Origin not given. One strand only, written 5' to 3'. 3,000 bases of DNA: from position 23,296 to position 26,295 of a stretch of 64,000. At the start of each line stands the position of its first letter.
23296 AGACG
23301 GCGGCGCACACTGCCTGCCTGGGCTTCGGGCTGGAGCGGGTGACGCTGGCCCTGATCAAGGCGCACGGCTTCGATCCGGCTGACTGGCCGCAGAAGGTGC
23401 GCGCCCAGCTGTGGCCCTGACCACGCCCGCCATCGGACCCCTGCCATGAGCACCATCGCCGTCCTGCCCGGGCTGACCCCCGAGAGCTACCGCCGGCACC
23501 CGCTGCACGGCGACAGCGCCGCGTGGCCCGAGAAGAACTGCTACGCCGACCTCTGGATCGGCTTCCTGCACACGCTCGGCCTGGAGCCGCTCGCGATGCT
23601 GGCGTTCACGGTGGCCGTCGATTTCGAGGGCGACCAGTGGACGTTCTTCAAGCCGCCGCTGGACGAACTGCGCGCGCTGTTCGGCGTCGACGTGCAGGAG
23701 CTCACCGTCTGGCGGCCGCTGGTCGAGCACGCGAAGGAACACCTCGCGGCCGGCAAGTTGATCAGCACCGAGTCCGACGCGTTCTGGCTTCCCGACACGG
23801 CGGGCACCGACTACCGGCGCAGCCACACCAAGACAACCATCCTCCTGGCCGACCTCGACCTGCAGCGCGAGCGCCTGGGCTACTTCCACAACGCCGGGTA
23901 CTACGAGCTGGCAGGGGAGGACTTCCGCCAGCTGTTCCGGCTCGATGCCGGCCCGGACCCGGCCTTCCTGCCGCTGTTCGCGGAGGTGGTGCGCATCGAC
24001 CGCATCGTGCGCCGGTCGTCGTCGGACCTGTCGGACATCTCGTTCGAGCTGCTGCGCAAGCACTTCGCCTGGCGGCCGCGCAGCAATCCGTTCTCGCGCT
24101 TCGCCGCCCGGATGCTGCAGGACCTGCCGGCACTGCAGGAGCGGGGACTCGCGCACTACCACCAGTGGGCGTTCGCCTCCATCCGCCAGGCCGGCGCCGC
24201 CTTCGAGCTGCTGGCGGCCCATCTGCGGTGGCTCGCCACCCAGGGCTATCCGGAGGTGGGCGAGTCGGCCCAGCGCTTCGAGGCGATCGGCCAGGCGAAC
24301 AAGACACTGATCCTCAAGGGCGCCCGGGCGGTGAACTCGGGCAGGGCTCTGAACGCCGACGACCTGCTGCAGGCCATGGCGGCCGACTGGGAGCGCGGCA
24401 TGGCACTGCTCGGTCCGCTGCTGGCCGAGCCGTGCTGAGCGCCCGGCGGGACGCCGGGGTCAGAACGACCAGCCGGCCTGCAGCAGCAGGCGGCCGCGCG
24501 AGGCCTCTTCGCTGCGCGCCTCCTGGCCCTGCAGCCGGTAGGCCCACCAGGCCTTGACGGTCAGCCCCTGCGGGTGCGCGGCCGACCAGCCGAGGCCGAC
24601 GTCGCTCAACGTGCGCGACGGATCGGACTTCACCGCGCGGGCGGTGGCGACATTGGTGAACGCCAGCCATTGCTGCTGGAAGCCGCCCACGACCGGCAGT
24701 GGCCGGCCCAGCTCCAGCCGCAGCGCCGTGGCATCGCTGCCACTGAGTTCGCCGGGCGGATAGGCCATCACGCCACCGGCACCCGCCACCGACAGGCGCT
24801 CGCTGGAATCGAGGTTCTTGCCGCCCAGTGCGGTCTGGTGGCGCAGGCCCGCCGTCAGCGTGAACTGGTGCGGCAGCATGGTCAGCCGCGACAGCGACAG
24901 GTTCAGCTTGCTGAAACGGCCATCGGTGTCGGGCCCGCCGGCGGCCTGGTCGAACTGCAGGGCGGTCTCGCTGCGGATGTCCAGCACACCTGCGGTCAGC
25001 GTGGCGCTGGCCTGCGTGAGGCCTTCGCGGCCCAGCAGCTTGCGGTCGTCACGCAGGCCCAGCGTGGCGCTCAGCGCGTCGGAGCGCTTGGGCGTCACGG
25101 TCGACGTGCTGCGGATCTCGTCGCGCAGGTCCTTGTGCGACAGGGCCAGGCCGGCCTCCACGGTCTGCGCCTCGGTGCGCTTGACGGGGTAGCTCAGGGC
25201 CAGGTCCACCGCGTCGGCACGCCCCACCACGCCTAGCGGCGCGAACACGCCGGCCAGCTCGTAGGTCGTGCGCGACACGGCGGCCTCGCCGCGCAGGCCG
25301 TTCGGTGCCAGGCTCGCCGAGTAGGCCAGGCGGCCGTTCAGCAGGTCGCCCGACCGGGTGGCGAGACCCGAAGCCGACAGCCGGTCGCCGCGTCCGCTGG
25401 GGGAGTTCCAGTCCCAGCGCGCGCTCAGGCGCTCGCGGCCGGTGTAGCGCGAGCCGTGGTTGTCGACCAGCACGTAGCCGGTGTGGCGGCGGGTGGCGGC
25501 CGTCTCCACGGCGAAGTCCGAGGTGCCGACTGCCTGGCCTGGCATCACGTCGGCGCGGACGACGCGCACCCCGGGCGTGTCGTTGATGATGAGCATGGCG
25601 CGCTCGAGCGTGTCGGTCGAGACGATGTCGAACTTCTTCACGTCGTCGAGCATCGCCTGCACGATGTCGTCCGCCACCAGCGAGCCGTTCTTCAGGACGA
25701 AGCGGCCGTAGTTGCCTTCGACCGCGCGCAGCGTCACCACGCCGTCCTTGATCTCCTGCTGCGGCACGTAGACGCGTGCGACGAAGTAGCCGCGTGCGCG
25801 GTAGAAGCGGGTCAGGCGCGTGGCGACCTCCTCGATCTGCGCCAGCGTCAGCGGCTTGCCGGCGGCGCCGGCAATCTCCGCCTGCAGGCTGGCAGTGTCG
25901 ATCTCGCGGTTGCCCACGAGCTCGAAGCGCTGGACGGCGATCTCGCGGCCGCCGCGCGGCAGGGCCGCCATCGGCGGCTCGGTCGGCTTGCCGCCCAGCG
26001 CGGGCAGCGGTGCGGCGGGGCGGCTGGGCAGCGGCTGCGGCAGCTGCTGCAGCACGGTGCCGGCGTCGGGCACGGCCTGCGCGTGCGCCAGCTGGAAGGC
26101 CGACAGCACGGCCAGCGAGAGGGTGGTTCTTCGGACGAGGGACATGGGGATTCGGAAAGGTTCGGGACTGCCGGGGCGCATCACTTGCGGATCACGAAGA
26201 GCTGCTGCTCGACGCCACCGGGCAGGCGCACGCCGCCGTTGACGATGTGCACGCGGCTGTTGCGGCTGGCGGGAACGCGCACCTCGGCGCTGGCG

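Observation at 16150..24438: Self-contained aminoacyl-carrier-protein cluster built on a SerRS-like ligase, with a glycosidase and putative transferases but no NRPS/PKS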

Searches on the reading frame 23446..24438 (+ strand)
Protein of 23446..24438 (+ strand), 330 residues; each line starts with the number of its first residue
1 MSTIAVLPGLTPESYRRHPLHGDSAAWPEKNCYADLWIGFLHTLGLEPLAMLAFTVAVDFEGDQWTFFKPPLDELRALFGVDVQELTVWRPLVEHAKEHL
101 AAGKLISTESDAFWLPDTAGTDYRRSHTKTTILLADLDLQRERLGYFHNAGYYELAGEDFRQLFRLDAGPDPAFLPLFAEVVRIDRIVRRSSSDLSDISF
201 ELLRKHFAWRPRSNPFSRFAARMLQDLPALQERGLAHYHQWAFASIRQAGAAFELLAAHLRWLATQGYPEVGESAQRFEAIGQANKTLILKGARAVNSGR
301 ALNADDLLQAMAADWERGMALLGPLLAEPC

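Call 9: search_protein_families(library=pfam, proteins=[window:23446-24438:+], max_evalue=0.01)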
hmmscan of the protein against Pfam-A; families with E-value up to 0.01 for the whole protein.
window:23446-24438:+ (330 aa): 1 family
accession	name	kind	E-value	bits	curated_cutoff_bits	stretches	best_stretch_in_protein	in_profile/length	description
PF08893.15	DUF1839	-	3.1e-106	355.6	22.5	1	12-322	2-311/313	Domain of unknown function (DUF1839)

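Call 10: search_protein_families(library=ncbifam, proteins=[window:23446-24438:+], max_evalue=0.01)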
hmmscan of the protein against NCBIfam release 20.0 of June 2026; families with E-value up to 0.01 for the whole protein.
window:23446-24438:+ (330 aa): 0 families

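Call 43: find_homologous_proteins(query=window:23446-24438:+, max_evalue=0.00001)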
Query window:23446-24438:+ (330 aa): 4773 proteins with E <= 0.00001 among 8000 candidates; the best 120 are listed.
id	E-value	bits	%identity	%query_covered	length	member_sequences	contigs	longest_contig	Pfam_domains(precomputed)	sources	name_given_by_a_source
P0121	2.0e-221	752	100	100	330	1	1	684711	PF08893.16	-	-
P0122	2.6e-197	673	88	99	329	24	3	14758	PF08893.16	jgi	jgi:hypothetical protein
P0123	8.0e-194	661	87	99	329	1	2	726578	PF08893.16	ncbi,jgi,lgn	jgi:hypothetical protein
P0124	1.3e-191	654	85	99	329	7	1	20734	PF08893.16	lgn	-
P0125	3.2e-191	653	85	99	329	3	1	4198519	PF08893.16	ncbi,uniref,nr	ncbi:DUF1839 family protein [Ramlibacter algicola]|uniref:DUF1839 family protein n=1 Tax=Ramlibacter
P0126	1.1e-190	651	85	99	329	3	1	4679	PF08893.16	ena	-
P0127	1.8e-190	650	84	99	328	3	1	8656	PF08893.16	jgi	jgi:hypothetical protein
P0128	3.0e-190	650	84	99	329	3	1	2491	PF08893.16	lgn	-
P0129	4.7e-190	649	85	99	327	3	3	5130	PF08893.16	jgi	jgi:hypothetical protein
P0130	8.7e-190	648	84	99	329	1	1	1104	PF08893.16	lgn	-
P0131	2.7e-189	647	84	99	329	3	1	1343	PF08893.16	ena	-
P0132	4.0e-189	646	85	99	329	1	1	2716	PF08893.16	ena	-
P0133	6.6e-188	642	84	99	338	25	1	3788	PF08893.16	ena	-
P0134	8.9e-188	642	84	99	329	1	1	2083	PF08893.16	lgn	-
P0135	1.1e-187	641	83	98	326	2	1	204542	PF08893.16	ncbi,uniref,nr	ncbi:DUF1839 family protein [Ramlibacter humi]|uniref:DUF1839 family protein n=1 Tax=Ramlibacter hum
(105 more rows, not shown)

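Call 55: predict_structure(alignment_id=A2)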
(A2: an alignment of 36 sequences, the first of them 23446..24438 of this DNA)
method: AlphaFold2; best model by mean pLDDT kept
length: 330 residues; sequences in the alignment: 36
mean_pLDDT: 91.0   pTM: 0.90
mean pLDDT of the five models: 91.0, 90.9, 89.0, 89.0, 88.5
residues with pLDDT >= 90: 235; 70-90: 83; 50-70: 11; < 50: 1
segments of 3 or more residues with pLDDT < 50: none
pLDDT, mean of each block of 10 residues (from residue 1): 81 92 87 93 97 92 66 96 89 91 93 88 78 94 94 93 86 81 95 97 95 92 92 93 89 97 98 98 95 95 95 98 84
secondary structure, 60 per line:
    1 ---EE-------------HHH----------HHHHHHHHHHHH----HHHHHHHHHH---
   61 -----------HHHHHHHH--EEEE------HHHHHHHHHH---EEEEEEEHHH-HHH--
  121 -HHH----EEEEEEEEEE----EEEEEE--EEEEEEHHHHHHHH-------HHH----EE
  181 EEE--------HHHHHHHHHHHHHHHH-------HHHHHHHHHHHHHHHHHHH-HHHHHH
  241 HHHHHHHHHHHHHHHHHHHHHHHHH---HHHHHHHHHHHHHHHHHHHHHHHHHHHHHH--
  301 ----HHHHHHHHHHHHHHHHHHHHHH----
elements in order: H32-43 H48-57 H72-79 E82-85 H92-101 E105-111 E129-138 E143-148 E151-156 H157-164 E179-183 H192-207 H215-233 H235-265 H269-298 H305-326

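Call 59: fold_search(model_id=the predicted structure, library=pdb)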
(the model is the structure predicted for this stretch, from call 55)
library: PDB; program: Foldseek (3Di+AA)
matches with E <= 10: 207; with E <= 0.001: 18
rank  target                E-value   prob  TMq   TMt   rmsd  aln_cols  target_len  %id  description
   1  8gs1_B                9.2e-08  1.00  0.60  0.60   6.8       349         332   16  Crystal structure of AziU2-U3 complex from Streptomyces sahachiroi NRRL2485 (released 2023-09-06)
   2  7wuw_C                7.2e-07  1.00  0.58  0.58   6.8       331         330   18  Crystal structure of AziU3/U2 from Streptomyces sahachiroi (released 2022-09-07)
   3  8gs1_D                1.1e-06  1.00  0.60  0.59   6.8       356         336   15  Crystal structure of AziU2-U3 complex from Streptomyces sahachiroi NRRL2485 (released 2023-09-06)
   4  9qvp_A                1.4e-06  1.00  0.59  0.63   5.7       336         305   11  Crystal structure of the CtaG_H128A variant from Ruminiclostridium cellulolyticum (P2(1)2(1)2(1)-medium) (released 2025-10-01)
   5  9qvo                  1.4e-06  1.00  0.57  0.61   5.9       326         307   11  Crystal structure of the CtaG_H128A variant from Ruminiclostridium cellulolyticum (P2(1)-small) (released 2025-10-01)
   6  9qvk                  1.7e-06  1.00  0.57  0.61   6.1       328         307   10  Crystal structure of the CtaG_C11A variant from Ruminiclostridium cellulolyticum (P2(1)-small) (released 2025-10-01)
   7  9qvq_B                2.4e-06  1.00  0.54  0.58   7.8       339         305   11  Crystal structure of the CtaG_H128A variant from Ruminiclostridium cellulolyticum in complex with PHBA (P2(1)-medium) (released 2025-10-01)
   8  9qvl                  2.9e-06  1.00  0.56  0.58   6.2       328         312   12  Crystal structure of the CtaG_C11A variant from Ruminiclostridium cellulolyticum (P2(1)2(1)2(1)-small) (released 2025-10-01)
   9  9quz                  3.9e-06  1.00  0.58  0.61   5.7       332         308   11  Crystal structure of CtaG from Ruminiclostridium cellulolyticum (P2(1)-small) (released 2025-10-01)
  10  9qvj_A                4.2e-06  1.00  0.58  0.62   5.6       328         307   11  Crystal structure of CtaG from Ruminiclostridium cellulolyticum (P2(1)-medium) (released 2025-10-01)
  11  9qvs                  5.9e-06  1.00  0.58  0.62   5.8       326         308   11  Crystal structure of the CtaG_D144N variant from Ruminiclostridium cellulolyticum (P2(1)-small) (released 2025-10-01)
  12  7yn1_B                4.2e-05  1.00  0.56  0.53   6.8       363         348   15  Crystal structure of selenomethionine labeled CcbD (released 2023-08-02)
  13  7yn1_A                5.9e-05  1.00  0.56  0.54   7.0       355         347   15  Crystal structure of selenomethionine labeled CcbD (released 2023-08-02)
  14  9dks_A                9.5e-05  1.00  0.54  0.52   7.2       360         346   14  Crystal structure of CcbD C19S mutant complexed with single PCP domain of CcbZ (released 2025-09-17)
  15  7yn2_A                3.6e-04  1.00  0.56  0.54   6.7       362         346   14  Crystal structure of CcbD with methylthiolincosamide (released 2023-08-02)
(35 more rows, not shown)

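Call 72: search_protein_families(library=pfam, alignment_id=A2, max_evalue=10)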
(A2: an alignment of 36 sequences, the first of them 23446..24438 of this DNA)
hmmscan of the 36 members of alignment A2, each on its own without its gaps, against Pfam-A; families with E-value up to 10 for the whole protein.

A. member 1, window:23446-24438:+ (330 aa): 1 family
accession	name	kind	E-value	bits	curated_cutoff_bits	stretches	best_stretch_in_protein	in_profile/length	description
PF08893.15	DUF1839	-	3.1e-106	355.6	22.5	1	12-322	2-311/313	Domain of unknown function (DUF1839)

B. families by the number of members that match (of 36 scanned): 4 families
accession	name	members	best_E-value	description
PF08893.15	DUF1839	36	1.7e-107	Domain of unknown function (DUF1839)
PF11455.13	MazE-like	2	0.011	Antitoxin MazE-like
PF06615.16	Circovir2_Orf1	2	0.075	Circovirus 2, Orf1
PF13439.12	Glyco_transf_4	1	0.32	Glycosyltransferase Family 4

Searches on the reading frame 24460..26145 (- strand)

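Call 9: search_protein_families(library=pfam, proteins=[window:24460-26145:-], max_evalue=0.01)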
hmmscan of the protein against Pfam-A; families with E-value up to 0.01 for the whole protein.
window:24460-26145:- (561 aa): 3 families
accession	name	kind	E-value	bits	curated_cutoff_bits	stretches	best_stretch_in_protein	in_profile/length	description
PF08479.16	POTRA_2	-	3.2e-19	69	24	1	70-144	2-76/76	POTRA domain, ShlB-type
PF03865.19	ShlB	-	1.4e-17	64.6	22.7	1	207-495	1-284/311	Haemolysin secretion/activation protein ShlB/FhaC/HecB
PF07244.20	POTRA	-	5.6e-09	37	21.3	1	71-138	3-73/79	Surface antigen variable number repeat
